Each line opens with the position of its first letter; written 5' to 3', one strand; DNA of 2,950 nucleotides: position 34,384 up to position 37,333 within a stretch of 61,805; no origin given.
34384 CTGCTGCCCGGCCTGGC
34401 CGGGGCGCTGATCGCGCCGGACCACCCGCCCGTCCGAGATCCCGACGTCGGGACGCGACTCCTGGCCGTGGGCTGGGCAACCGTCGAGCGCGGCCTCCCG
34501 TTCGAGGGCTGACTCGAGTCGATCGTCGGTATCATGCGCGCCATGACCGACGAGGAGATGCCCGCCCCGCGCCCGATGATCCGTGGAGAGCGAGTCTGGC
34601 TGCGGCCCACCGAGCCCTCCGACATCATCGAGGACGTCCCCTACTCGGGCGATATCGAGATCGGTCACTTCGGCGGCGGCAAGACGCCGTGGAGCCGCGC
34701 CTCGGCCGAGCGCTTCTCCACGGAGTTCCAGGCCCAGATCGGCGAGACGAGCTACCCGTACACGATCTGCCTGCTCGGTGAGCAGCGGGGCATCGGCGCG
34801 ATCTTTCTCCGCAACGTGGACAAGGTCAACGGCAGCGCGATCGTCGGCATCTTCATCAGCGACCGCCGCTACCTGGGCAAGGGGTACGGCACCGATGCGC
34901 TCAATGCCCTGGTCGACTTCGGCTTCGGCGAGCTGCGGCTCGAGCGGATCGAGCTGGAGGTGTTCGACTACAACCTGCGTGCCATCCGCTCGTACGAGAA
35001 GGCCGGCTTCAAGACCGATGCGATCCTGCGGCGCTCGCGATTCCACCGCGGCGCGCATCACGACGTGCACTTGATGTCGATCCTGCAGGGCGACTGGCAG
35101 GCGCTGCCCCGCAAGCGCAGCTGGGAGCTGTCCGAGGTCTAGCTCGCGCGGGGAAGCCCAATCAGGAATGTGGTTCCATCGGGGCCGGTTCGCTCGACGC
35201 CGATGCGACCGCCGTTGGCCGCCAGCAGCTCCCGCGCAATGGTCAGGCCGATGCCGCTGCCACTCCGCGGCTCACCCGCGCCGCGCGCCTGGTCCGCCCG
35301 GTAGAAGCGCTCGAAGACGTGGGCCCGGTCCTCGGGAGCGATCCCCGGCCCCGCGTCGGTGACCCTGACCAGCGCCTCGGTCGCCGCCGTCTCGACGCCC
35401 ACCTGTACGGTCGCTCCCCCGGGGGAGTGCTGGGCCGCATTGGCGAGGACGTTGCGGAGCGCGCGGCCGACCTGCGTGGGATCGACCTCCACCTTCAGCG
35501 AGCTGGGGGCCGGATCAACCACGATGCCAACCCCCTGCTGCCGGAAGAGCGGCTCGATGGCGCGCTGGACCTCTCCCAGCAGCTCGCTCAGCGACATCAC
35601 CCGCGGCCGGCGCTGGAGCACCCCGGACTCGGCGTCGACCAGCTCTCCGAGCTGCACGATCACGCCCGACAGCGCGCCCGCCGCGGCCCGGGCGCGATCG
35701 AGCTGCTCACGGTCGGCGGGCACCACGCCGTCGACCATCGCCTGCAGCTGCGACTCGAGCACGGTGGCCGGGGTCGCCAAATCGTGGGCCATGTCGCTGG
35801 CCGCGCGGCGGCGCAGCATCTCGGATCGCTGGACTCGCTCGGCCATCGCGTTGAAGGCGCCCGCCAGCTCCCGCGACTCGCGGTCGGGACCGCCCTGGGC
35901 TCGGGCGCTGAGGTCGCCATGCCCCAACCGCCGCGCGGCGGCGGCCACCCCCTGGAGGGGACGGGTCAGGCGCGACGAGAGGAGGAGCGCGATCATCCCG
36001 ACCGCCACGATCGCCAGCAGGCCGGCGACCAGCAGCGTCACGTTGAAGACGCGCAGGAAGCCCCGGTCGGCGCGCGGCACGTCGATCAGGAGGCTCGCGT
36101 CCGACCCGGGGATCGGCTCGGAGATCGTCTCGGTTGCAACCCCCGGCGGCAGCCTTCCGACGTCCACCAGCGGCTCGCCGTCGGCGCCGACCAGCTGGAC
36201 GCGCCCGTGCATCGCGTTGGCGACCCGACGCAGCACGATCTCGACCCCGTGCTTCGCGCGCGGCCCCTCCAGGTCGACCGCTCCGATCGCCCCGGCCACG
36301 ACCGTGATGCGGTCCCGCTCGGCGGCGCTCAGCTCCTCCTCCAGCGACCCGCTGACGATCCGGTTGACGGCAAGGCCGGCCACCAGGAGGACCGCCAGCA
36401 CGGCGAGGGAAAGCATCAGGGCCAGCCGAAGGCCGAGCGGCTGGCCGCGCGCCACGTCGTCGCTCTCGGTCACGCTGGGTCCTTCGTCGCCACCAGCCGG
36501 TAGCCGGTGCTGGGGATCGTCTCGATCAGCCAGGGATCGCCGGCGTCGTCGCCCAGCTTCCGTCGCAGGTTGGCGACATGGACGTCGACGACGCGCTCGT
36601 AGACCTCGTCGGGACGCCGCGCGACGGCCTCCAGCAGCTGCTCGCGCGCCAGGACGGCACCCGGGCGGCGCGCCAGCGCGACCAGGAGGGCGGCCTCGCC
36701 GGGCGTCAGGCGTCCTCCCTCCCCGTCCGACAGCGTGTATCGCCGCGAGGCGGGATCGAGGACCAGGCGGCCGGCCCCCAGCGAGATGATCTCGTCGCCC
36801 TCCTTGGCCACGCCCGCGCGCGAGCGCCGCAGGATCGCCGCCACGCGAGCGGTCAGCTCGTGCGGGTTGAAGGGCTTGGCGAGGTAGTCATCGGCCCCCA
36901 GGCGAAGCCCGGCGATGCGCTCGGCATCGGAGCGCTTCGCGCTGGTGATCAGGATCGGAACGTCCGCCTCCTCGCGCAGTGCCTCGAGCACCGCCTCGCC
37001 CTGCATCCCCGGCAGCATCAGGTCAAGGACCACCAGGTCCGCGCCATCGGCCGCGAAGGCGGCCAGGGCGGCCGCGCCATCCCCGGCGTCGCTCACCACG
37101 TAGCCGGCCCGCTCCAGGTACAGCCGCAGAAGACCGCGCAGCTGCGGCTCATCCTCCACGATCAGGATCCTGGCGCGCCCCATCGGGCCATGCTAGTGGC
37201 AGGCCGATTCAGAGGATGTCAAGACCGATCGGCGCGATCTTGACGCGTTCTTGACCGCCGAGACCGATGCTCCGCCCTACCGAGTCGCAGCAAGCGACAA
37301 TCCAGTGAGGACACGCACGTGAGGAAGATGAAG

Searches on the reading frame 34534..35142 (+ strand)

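Call 12: search_protein_families(library=pfam, proteins=[window:34534-35142:+], max_evalue=0.001)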
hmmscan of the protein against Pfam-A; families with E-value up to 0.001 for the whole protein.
window:34534-35142:+ (202 aa): 4 families
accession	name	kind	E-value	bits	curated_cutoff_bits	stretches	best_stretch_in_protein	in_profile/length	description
PF13302.13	Acetyltransf_3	-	7.5e-19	69.2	25.4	1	20-160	1-138/138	Acetyltransferase (GNAT) domain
PF00583.31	Acetyltransf_1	-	5.4e-11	43.2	20.7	1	65-159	24-116/116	Acetyltransferase (GNAT) family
PF13420.13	Acetyltransf_4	-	1.1e-07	32.5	24.3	1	57-179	33-154/155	Acetyltransferase (GNAT) domain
PF13523.12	Acetyltransf_8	-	4.3e-06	26.8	27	1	105-162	83-140/145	Acetyltransferase (GNAT) domain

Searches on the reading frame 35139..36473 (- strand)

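Call 12: search_protein_families(library=pfam, proteins=[window:35139-36473:-], max_evalue=0.001)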
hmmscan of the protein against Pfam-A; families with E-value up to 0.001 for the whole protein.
window:35139-36473:- (444 aa): 2 families
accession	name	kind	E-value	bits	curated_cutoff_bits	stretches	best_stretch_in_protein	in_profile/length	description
PF02518.31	HATPase_c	-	4.1e-22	79.2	26.4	1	331-442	2-109/111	Histidine kinase-, DNA gyrase B-, and HSP90-like ATPase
PF00672.30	HAMP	-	2.3e-10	41.1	25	1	164-215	1-52/53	HAMP domain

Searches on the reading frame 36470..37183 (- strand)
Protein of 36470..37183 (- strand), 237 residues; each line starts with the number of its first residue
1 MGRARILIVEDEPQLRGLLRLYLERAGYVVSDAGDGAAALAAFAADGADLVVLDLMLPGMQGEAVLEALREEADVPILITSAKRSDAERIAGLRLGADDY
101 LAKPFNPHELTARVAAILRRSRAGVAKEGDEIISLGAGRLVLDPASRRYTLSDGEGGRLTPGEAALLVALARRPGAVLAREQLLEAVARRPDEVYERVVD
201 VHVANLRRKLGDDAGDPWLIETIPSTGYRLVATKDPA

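Call 12: search_protein_families(library=pfam, proteins=[window:36470-37183:-], max_evalue=0.001)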
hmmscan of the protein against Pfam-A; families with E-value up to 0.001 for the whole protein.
window:36470-37183:- (237 aa): 2 families
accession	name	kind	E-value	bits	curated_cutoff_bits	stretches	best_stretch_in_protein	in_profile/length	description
PF00072.30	Response_reg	-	3.8e-28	98.3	30.2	1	6-114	1-110/111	Response regulator receiver domain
PF00486.34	Trans_reg_C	-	8.3e-23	80.7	26.2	1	157-230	4-77/77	Transcriptional regulatory protein, C terminal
